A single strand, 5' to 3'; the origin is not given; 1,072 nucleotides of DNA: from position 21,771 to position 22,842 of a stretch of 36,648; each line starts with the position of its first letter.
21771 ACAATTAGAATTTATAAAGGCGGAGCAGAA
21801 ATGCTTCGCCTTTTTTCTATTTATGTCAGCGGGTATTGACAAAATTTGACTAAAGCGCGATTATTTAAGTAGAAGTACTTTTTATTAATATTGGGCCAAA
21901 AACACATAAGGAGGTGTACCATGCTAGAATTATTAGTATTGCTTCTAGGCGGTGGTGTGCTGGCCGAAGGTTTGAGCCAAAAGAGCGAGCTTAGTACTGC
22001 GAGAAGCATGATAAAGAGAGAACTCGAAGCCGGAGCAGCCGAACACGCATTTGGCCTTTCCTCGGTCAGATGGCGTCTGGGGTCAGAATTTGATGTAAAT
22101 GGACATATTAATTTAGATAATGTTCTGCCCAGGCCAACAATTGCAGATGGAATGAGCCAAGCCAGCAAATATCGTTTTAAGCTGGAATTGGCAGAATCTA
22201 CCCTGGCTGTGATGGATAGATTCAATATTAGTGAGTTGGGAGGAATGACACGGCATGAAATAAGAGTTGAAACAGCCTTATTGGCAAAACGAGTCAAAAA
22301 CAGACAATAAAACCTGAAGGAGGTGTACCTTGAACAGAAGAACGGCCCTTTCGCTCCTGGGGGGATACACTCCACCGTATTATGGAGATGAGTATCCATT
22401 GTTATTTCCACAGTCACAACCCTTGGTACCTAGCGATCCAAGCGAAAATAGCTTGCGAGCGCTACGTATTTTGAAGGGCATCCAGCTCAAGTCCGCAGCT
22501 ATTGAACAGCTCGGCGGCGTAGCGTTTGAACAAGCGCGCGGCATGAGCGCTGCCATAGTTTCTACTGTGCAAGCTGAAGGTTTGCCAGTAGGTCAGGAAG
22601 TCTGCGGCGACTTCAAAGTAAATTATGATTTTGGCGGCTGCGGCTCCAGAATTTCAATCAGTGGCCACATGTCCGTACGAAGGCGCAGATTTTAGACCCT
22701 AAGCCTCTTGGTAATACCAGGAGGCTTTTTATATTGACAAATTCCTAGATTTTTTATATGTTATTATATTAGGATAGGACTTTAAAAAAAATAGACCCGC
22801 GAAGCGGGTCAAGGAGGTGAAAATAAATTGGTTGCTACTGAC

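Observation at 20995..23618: G+C-elevated island of five orphan small-protein genes in four self-contained transcription units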

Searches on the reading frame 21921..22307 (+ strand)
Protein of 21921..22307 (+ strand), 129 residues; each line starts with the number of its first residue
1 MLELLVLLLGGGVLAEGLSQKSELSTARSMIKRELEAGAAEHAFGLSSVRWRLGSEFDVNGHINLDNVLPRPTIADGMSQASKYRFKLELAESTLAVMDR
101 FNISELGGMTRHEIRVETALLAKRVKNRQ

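Call 9: search_protein_families(library=pfam, proteins=[window:21921-22307:+], max_evalue=1)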
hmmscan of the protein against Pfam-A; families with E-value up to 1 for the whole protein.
window:21921-22307:+ (129 aa): 0 families

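Call 10: search_protein_families(library=phrogs, proteins=[window:21921-22307:+], max_evalue=1)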
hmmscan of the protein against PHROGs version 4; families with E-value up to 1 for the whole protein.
window:21921-22307:+ (129 aa): 0 families

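Call 32: search_protein_families(library=ncbifam, proteins=[window:21921-22307:+], max_evalue=1)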
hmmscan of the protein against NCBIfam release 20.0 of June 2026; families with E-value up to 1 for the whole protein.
window:21921-22307:+ (129 aa): 0 families

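Call 33: search_protein_families(library=padloc, proteins=[window:21921-22307:+], max_evalue=1)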
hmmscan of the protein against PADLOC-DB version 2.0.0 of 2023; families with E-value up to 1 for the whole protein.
window:21921-22307:+ (129 aa): 0 families

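Call 34: list_cluster_members(proteins=[window:21921-22307:+, window:22330-22692:+, window:22828-23283:+, window:23380-23592:+])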
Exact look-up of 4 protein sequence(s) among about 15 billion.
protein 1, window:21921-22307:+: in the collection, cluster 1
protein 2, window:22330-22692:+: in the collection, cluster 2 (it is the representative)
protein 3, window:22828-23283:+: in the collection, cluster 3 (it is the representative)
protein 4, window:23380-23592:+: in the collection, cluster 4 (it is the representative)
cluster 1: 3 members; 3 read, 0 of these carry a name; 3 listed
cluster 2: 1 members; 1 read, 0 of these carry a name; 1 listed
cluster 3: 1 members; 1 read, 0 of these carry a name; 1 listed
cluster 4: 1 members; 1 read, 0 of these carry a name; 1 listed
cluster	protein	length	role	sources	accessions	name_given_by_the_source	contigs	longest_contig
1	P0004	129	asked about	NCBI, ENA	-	-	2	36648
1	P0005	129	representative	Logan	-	-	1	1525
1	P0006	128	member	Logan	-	-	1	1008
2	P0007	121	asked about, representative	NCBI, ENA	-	-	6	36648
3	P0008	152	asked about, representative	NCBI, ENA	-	-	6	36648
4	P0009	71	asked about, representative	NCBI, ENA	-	-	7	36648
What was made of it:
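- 21921..22310 (+): Gene B, 129 aa, with a hydrophobic N-terminus (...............), pI 8.1. There are only 3 members in its 90% cluster (call 34).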

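Call 35: find_encoding_contigs(protein=P0005, flank=10000)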
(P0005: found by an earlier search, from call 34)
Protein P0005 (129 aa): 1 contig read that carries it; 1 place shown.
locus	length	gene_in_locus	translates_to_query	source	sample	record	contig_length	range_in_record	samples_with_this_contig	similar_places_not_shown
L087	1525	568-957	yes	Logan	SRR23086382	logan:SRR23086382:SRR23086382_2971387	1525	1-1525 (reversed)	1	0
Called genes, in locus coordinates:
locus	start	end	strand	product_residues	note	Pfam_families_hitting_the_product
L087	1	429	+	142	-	?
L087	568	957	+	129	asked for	-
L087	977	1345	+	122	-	-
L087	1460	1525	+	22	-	?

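Call 36: find_encoding_contigs(protein=P0006, flank=10000)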
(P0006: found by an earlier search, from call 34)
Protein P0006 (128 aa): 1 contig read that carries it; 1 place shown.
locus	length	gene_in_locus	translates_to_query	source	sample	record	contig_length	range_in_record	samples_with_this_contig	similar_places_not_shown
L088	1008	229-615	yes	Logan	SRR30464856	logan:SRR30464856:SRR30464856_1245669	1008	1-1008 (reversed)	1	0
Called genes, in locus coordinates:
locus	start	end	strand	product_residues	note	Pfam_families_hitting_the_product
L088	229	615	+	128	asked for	-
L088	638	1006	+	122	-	?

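Call 37: find_encoding_contigs(protein=P0009, flank=10000, max_places=10)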
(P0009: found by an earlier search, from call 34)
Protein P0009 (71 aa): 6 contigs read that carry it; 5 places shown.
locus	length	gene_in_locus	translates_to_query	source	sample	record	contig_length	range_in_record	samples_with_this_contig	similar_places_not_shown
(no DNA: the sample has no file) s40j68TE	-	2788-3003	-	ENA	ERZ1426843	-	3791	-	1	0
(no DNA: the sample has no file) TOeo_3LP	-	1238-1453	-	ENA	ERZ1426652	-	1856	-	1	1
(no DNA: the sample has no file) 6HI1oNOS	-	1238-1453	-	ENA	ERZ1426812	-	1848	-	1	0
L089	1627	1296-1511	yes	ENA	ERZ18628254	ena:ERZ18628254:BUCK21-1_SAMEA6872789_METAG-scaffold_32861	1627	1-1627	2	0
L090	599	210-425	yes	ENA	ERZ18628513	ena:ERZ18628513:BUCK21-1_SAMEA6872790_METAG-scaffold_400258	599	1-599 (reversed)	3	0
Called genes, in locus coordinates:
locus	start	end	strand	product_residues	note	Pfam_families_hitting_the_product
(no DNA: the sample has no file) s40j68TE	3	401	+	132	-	?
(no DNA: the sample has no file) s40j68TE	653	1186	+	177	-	-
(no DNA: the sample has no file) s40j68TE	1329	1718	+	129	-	-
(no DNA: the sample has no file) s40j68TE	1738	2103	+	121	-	-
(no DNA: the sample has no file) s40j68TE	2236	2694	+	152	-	-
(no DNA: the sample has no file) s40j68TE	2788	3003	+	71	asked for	-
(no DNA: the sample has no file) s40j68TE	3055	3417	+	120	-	-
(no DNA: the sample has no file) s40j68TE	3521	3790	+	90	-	?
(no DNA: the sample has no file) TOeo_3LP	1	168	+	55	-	?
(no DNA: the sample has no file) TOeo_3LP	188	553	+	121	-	-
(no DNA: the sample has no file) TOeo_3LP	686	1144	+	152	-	-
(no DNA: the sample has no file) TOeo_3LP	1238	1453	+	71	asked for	-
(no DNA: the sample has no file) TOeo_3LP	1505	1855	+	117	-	?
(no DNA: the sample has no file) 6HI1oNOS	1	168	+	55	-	?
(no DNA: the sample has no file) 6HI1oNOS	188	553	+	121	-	-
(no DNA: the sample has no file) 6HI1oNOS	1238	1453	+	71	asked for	-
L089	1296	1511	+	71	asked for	-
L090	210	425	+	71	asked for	-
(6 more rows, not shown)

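Call 81: search_solved_structures(query=window:21921-22307:+, max_evalue=10)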
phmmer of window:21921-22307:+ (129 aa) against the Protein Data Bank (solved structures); distinct sequences matched with E-value up to 10: 1.
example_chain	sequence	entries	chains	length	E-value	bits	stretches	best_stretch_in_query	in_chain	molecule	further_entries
5kho_A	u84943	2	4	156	0.41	14.1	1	7-75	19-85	Ras-interacting protein 1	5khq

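Call 84: find_related_loci(query=window:21921-22307:+, collection=viral_contigs, flank=10000)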
Query window:21921-22307:+ (129 aa) in viral_contigs; peptide patterns used: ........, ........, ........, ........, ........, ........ (x = any residue, [..] = any of these).
10 stretches matched a pattern, but none encodes a relative of the query by tblastn (E <= 1e-3).
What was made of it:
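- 21921..22310 (+): No family, PDB or viral match (calls 9, 10, 32, 33, 81, 84).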

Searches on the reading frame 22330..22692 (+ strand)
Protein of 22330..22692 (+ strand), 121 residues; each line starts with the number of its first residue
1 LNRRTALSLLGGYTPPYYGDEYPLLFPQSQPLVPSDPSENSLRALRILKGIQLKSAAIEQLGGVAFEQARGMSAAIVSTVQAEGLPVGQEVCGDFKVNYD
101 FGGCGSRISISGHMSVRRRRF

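Call 9: search_protein_families(library=pfam, proteins=[window:22330-22692:+], max_evalue=1)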
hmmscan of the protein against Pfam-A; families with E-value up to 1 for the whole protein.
window:22330-22692:+ (121 aa): 0 families

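Call 10: search_protein_families(library=phrogs, proteins=[window:22330-22692:+], max_evalue=1)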
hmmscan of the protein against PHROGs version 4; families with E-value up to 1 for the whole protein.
window:22330-22692:+ (121 aa): 0 families

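Call 32: search_protein_families(library=ncbifam, proteins=[window:22330-22692:+], max_evalue=1)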
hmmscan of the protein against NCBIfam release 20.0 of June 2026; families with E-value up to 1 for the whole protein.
window:22330-22692:+ (121 aa): 0 families

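Call 33: search_protein_families(library=padloc, proteins=[window:22330-22692:+], max_evalue=1)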
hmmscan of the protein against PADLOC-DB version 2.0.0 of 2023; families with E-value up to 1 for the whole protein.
window:22330-22692:+ (121 aa): 0 families

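Call 47: find_related_loci(query=window:22330-22692:+, collection=metagenome_contigs, flank=10000)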
Query window:22330-22692:+ (121 aa) in metagenome_contigs; peptide patterns used: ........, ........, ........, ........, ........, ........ (x = any residue, [..] = any of these).
307 stretches matched a pattern, but none encodes a relative of the query by tblastn (E <= 1e-3).
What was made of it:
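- Tried and rejected: The metagenome scan for C found no relative (call 47).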

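Call 80: search_solved_structures(query=window:22330-22692:+, max_evalue=10)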
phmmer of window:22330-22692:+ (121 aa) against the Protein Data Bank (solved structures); distinct sequences matched with E-value up to 10: 0.
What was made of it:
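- No PDB sequence hit (calls 80, 81).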

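Call 85: find_related_loci(query=window:22330-22692:+, collection=viral_contigs, flank=10000)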
Query window:22330-22692:+ (121 aa) in viral_contigs; peptide patterns used: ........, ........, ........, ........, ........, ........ (x = any residue, [..] = any of these).
28 stretches matched a pattern, but none encodes a relative of the query by tblastn (E <= 1e-3).
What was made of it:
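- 22330..22695 (+): Gene C, 121 aa, TTG start, pI 9.1, ending RRRRF. Its initiation region is identical to that of B. No match in families, PDB, viral or metagenome scans (calls 9, 10, 32, 33, 47, 80, 85).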
